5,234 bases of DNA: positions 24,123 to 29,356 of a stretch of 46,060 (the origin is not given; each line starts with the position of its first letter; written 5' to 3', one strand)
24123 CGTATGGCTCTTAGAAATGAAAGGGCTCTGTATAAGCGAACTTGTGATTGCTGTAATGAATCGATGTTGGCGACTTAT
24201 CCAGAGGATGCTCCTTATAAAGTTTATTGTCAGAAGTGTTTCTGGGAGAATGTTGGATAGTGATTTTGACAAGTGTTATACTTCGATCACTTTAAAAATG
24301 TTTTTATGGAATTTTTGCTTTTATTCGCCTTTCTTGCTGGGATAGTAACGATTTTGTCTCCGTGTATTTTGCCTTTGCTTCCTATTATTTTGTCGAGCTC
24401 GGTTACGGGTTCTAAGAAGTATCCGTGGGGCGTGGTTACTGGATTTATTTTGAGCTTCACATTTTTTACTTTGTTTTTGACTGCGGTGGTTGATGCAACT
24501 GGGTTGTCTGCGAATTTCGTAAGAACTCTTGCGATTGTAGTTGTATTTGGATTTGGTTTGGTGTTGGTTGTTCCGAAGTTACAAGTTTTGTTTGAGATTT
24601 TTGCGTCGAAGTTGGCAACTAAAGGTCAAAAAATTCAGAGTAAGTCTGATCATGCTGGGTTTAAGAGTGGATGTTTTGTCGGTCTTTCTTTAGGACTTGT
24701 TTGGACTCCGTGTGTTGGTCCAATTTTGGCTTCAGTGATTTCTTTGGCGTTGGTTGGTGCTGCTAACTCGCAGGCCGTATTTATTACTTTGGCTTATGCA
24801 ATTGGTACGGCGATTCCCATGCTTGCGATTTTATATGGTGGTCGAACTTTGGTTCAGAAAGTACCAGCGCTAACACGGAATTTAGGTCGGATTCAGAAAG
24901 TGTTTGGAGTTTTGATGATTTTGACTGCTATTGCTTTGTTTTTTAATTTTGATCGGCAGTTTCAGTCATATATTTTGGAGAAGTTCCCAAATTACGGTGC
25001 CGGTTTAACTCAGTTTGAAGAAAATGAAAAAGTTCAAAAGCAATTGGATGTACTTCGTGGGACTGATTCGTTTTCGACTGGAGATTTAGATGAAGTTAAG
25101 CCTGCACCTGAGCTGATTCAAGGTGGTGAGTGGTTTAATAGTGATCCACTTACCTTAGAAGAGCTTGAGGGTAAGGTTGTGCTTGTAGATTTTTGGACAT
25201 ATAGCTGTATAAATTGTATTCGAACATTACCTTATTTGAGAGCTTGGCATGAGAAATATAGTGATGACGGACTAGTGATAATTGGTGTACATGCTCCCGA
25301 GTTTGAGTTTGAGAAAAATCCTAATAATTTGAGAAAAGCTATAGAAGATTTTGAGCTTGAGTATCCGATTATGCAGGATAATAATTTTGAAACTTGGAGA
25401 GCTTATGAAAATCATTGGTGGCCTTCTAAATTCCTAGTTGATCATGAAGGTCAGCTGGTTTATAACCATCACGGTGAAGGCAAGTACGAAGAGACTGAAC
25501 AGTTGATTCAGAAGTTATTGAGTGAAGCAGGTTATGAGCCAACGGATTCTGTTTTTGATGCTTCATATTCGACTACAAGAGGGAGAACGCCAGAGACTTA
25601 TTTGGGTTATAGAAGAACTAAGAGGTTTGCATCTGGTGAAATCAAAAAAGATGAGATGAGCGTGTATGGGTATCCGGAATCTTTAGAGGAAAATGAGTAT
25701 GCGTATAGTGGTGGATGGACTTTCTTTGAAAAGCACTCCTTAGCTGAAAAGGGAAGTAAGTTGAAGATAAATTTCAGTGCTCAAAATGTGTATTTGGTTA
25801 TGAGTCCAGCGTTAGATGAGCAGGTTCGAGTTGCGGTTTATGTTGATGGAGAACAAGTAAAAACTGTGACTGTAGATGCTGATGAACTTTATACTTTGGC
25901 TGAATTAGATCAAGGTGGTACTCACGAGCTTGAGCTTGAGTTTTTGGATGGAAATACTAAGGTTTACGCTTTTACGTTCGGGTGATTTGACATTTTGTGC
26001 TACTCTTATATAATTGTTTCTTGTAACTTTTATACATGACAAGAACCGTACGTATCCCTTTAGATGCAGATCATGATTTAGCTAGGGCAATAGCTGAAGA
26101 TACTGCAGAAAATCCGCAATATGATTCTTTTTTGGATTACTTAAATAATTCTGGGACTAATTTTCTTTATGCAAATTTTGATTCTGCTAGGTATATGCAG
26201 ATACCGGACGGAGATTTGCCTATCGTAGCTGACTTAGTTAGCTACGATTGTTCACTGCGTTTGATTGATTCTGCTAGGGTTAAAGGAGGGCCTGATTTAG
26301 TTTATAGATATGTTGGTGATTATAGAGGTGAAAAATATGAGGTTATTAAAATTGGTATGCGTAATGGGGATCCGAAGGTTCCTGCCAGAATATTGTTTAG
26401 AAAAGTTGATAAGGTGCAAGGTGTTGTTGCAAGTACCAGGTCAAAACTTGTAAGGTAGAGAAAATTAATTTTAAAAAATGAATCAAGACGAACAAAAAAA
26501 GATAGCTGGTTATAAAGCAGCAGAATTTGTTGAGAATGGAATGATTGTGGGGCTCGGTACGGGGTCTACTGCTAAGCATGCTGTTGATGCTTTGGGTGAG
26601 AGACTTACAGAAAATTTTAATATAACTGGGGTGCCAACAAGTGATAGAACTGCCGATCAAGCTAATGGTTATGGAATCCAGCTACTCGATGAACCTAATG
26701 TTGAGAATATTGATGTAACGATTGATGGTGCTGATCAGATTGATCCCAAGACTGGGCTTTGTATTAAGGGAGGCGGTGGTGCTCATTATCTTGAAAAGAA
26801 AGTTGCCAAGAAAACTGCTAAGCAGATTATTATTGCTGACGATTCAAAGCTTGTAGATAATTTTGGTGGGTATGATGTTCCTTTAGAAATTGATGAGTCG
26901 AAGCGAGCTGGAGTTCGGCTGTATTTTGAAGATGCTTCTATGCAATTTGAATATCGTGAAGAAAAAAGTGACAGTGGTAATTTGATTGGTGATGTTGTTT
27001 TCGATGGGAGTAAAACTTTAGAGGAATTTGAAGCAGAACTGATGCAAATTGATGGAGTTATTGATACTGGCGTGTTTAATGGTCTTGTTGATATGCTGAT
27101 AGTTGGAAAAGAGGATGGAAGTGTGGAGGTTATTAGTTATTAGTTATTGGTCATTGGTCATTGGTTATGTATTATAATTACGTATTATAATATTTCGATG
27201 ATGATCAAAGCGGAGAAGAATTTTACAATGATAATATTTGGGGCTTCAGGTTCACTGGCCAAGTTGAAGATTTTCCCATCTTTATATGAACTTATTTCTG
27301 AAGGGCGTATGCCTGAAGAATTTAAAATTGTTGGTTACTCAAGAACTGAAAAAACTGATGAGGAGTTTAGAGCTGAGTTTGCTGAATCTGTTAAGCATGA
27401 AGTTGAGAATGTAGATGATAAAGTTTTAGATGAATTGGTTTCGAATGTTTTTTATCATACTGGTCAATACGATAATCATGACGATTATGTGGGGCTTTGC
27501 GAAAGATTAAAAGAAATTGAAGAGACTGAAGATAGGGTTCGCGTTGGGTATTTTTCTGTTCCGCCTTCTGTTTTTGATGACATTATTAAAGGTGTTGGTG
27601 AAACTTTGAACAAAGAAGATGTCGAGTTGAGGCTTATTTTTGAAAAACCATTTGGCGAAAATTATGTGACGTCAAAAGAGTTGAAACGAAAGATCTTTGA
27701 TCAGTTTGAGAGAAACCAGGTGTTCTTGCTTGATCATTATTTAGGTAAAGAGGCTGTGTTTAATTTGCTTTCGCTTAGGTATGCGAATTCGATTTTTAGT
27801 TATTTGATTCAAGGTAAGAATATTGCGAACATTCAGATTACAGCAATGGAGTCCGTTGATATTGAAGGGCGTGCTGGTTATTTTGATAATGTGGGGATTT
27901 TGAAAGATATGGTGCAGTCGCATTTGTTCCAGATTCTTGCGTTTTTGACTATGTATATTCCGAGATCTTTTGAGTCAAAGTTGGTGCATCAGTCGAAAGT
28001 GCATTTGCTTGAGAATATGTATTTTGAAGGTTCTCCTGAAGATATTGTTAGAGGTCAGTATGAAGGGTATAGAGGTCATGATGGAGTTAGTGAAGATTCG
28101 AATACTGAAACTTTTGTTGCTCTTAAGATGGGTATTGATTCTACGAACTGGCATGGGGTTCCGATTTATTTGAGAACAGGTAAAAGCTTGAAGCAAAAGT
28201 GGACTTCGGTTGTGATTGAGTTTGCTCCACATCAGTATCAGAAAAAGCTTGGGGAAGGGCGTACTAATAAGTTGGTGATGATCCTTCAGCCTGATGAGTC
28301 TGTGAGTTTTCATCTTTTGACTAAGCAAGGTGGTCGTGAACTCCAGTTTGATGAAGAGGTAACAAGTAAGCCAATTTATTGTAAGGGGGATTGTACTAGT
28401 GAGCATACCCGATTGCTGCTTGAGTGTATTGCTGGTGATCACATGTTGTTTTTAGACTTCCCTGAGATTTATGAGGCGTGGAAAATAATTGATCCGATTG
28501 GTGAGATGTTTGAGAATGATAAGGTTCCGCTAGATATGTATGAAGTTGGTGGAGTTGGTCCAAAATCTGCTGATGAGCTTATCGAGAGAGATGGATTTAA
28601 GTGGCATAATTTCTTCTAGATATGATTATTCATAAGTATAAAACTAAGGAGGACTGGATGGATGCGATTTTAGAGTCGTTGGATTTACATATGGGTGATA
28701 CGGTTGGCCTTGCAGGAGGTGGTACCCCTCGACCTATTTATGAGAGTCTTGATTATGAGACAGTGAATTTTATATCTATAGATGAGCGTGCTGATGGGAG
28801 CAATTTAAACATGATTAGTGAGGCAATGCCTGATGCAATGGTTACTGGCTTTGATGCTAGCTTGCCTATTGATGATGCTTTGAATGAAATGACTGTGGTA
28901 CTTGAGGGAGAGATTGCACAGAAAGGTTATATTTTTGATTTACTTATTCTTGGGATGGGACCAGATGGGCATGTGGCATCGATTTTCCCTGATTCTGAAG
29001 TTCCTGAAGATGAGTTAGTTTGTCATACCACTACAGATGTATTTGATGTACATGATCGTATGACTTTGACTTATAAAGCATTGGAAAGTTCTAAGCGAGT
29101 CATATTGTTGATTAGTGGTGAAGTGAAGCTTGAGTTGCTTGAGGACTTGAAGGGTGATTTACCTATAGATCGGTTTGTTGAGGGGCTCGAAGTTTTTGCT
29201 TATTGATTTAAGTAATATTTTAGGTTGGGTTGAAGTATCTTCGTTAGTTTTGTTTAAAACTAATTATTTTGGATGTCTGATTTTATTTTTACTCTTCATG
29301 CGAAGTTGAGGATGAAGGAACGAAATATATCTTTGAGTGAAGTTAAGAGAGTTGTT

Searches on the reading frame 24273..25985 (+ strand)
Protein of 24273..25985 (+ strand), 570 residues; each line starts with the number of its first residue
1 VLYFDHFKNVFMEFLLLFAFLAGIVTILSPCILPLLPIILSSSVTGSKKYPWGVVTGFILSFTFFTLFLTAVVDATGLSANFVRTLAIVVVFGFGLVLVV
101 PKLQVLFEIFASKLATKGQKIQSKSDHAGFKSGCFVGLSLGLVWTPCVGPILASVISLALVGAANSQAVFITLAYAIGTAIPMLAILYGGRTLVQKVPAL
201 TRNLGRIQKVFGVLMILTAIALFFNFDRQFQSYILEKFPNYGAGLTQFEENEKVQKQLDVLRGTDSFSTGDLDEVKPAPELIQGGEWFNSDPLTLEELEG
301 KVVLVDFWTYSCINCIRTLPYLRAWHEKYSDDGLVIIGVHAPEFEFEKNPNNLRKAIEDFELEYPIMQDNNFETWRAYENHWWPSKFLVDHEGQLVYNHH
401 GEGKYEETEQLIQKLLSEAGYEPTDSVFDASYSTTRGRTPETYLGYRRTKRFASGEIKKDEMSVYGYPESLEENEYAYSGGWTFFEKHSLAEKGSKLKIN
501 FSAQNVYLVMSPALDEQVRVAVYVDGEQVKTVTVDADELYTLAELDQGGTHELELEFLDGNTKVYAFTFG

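Call 25: search_protein_families(library=pfam, proteins=[window:24273-25985:+])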
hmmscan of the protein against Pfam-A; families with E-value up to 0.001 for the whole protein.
window:24273-25985:+ (570 aa): 7 families
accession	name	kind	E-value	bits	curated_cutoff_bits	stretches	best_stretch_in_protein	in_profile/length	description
PF17991.7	Thioredoxin_10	-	1.3e-30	107.2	27.1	1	439-570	1-142/142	Thioredoxin like C-terminal domain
PF02683.22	DsbD_TM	-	7.7e-13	48.7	27.1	1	15-222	4-214/219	Cytochrome C biogenesis protein transmembrane domain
PF00578.27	AhpC-TSA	-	3.1e-12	47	26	1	291-397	16-123/124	AhpC/TSA family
PF08534.16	Redoxin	-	3e-11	43.8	26.6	1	292-406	20-139/148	Redoxin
PF13905.12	Thioredoxin_8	-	2.9e-08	34.4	27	1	300-394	1-93/94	Thioredoxin-like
PF13386.12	DsbD_2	-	3.2e-06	27.6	24.9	1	19-220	2-198/199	Cytochrome C biogenesis protein transmembrane region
PF17996.7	CE2_N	-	6.2e-06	26.7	27.9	1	493-555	18-80/108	Carbohydrate esterase 2 N-terminal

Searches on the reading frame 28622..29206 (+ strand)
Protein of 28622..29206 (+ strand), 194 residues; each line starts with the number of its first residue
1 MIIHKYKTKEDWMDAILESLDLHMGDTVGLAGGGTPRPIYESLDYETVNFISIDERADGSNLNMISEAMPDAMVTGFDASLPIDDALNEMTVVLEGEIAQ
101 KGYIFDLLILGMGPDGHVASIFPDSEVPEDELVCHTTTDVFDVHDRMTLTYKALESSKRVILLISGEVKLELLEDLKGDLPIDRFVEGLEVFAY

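Call 25: search_protein_families(library=pfam, proteins=[window:28622-29206:+])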
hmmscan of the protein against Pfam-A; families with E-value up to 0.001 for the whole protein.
window:28622-29206:+ (194 aa): 1 family
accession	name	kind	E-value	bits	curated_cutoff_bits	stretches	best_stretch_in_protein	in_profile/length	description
PF01182.26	Glucosamine_iso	-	4.9e-28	99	27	1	11-177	13-203/225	Glucosamine-6-phosphate isomerases/6-phosphogluconolactonase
